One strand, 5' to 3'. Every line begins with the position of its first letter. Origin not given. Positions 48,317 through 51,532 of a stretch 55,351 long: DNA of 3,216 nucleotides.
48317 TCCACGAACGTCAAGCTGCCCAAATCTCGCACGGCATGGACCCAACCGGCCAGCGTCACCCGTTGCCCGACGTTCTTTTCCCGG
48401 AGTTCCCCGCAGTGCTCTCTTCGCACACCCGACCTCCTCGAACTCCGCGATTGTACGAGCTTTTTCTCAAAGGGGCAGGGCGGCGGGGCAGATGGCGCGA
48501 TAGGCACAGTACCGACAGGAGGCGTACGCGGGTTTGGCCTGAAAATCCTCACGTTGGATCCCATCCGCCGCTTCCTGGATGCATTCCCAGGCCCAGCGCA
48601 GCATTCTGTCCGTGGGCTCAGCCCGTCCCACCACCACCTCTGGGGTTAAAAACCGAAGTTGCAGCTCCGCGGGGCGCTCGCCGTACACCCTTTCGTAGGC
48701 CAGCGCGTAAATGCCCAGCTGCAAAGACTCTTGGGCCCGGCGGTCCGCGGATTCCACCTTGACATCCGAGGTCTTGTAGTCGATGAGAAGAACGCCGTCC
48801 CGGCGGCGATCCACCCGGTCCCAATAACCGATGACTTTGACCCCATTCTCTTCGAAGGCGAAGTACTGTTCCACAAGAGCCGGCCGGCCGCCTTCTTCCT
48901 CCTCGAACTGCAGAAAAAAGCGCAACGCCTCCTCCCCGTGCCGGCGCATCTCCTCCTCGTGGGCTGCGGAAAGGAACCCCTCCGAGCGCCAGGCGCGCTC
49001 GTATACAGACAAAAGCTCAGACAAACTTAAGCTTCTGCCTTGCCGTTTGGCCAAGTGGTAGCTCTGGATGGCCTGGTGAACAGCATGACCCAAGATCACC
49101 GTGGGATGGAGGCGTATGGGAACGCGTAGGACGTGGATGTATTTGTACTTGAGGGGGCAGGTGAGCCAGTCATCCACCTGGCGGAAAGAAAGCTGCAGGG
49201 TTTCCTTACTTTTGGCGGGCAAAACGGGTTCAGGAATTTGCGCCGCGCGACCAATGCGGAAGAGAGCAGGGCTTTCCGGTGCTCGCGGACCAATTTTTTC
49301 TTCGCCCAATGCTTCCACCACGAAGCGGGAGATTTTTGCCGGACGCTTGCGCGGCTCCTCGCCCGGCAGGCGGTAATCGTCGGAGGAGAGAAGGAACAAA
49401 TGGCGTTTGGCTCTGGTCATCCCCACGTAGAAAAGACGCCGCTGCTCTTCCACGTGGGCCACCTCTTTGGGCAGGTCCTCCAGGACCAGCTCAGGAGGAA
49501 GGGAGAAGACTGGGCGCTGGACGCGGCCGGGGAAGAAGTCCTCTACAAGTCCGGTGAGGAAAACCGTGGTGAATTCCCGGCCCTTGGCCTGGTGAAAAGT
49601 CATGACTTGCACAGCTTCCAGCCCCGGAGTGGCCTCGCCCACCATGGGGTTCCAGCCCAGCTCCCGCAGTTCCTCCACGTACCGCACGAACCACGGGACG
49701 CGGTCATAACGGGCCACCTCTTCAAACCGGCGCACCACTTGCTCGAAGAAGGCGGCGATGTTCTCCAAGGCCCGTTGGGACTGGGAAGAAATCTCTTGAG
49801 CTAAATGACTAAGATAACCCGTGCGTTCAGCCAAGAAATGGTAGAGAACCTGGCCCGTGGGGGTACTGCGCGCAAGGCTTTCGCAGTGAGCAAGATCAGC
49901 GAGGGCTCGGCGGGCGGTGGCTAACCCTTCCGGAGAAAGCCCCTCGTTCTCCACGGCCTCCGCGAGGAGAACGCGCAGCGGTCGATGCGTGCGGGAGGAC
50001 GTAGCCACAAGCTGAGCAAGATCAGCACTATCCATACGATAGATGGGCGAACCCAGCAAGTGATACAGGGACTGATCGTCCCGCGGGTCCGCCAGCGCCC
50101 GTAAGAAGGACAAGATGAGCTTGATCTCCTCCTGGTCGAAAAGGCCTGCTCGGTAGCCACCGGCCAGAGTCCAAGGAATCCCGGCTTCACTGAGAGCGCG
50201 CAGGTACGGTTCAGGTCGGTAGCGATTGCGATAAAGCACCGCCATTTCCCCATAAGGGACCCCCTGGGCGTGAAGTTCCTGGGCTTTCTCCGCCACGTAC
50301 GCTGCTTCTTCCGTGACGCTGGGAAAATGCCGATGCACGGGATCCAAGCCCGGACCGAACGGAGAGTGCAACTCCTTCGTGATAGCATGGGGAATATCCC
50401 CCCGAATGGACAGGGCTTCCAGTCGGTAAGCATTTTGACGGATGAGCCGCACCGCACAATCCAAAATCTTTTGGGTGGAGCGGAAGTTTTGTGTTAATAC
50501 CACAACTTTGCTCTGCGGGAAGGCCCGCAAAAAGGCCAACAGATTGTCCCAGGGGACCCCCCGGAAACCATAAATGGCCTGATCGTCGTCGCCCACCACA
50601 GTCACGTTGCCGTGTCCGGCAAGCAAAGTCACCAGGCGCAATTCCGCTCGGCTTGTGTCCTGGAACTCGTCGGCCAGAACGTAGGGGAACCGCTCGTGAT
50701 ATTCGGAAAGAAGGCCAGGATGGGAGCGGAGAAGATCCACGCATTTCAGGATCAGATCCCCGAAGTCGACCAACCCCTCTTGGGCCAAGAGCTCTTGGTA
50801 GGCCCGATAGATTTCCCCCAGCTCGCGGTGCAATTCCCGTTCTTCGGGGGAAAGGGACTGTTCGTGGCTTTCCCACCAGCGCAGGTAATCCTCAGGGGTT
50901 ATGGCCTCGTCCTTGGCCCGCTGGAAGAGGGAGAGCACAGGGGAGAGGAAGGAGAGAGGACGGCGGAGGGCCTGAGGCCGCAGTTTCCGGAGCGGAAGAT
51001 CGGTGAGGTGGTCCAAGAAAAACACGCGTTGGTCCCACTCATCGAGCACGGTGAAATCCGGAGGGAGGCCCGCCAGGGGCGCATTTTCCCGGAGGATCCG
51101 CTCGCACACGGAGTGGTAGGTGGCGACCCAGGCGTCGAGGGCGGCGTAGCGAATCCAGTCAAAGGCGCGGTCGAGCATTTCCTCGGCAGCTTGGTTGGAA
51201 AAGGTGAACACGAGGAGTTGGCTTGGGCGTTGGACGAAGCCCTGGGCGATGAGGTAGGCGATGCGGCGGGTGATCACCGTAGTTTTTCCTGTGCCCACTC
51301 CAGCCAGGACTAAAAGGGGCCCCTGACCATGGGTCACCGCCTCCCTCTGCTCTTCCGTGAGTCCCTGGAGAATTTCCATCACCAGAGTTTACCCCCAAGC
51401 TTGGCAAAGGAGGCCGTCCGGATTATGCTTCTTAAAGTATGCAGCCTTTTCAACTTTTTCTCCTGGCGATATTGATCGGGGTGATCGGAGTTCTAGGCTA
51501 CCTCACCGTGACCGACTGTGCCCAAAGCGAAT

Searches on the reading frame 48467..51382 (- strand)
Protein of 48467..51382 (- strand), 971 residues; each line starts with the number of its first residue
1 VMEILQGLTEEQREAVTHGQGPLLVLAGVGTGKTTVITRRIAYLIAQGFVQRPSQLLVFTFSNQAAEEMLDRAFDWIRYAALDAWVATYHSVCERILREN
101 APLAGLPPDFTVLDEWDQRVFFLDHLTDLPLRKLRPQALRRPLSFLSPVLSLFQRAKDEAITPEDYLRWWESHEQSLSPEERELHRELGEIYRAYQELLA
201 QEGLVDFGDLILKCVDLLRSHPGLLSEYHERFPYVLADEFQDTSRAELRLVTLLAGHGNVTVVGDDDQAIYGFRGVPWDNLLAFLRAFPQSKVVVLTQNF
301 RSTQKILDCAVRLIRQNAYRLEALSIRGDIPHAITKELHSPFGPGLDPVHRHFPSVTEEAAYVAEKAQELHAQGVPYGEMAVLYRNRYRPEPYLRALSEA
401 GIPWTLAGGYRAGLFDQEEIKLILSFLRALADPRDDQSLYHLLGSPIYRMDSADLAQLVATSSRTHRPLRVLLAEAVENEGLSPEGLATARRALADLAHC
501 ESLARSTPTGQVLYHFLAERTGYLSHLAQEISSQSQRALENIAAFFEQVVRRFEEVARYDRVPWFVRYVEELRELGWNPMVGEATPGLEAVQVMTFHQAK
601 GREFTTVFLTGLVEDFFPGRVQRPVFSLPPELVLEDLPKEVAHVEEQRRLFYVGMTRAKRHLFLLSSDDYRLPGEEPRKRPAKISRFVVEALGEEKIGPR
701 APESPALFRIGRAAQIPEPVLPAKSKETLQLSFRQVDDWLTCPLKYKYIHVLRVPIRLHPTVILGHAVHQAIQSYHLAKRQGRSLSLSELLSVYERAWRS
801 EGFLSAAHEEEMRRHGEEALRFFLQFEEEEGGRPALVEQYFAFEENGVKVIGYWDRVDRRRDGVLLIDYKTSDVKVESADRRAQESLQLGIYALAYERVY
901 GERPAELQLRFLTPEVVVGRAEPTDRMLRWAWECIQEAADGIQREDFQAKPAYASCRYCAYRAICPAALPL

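Call 43: search_protein_families(library=pfam, proteins=[window:48467-51382:-], max_evalue=0.00001)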
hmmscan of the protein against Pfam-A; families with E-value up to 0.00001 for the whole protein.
window:48467-51382:- (971 aa): 6 families
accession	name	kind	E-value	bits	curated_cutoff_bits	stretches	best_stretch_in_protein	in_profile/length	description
PF00580.27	UvrD-helicase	-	4.3e-68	230.3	23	1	8-288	1-270/271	UvrD/REP helicase N-terminal domain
PF13361.12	UvrD_C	-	2.4e-40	139.5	25.6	1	294-665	1-346/350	UvrD-like helicase C-terminal domain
PF12705.13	PDDEXK_1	-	2e-35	123.4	22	1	730-966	1-247/247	PD-(D/E)XK nuclease superfamily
PF13245.12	AAA_19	-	2.6e-16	60.5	25.1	1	12-274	1-134/134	AAA domain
PF13538.12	UvrD_C_2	-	7e-10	39.1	27.4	0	642-664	27-51/52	UvrD-like helicase C-terminal domain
PF13604.12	AAA_30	-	8e-06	26.2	27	0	8-71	2-64/191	AAA domain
